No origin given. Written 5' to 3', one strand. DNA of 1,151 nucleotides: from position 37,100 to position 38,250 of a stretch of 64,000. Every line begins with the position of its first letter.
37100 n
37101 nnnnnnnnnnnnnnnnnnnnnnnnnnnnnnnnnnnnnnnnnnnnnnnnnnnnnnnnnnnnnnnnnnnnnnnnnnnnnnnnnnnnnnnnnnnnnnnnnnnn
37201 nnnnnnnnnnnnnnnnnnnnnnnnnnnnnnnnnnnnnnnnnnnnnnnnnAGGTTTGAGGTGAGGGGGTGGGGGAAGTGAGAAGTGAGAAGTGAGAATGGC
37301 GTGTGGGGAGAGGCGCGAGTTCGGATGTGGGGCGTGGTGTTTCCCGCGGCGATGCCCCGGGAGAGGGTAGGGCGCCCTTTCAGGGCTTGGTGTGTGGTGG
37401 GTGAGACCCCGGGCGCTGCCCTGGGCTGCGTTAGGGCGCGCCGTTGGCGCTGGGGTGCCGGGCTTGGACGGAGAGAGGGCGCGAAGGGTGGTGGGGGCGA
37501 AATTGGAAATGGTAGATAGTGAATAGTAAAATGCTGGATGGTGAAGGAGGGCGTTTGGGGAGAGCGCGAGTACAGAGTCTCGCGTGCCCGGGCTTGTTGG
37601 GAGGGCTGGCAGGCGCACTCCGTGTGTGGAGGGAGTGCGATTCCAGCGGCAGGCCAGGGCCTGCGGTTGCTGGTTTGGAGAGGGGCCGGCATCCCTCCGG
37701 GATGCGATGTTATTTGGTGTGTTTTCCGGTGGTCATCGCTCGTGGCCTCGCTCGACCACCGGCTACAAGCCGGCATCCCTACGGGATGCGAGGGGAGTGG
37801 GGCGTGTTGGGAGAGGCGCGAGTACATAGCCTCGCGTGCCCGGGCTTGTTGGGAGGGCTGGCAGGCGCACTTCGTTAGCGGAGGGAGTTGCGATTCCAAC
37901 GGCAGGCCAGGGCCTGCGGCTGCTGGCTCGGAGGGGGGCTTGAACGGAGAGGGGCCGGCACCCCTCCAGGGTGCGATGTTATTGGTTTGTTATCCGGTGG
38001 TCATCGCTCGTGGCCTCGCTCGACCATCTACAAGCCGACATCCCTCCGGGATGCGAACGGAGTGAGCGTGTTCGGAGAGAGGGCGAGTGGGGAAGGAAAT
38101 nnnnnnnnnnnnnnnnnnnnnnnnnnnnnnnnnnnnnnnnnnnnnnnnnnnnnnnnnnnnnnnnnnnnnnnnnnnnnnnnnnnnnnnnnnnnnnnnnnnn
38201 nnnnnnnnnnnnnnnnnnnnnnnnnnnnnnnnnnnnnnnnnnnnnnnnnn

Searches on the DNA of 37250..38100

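Call 59: search_rna_families(source=window, start=37250, end=38100, threshold=evalue, max_evalue=1)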
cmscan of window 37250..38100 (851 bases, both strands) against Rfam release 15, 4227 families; matches with E-value up to 1: 1.
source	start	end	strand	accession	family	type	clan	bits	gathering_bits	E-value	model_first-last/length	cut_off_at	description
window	37407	37451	+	RF01687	Acido-Lenti-1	Gene; sRNA;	-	27.3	37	0.00051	1-46/46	no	Acido-Lenti-1 RNA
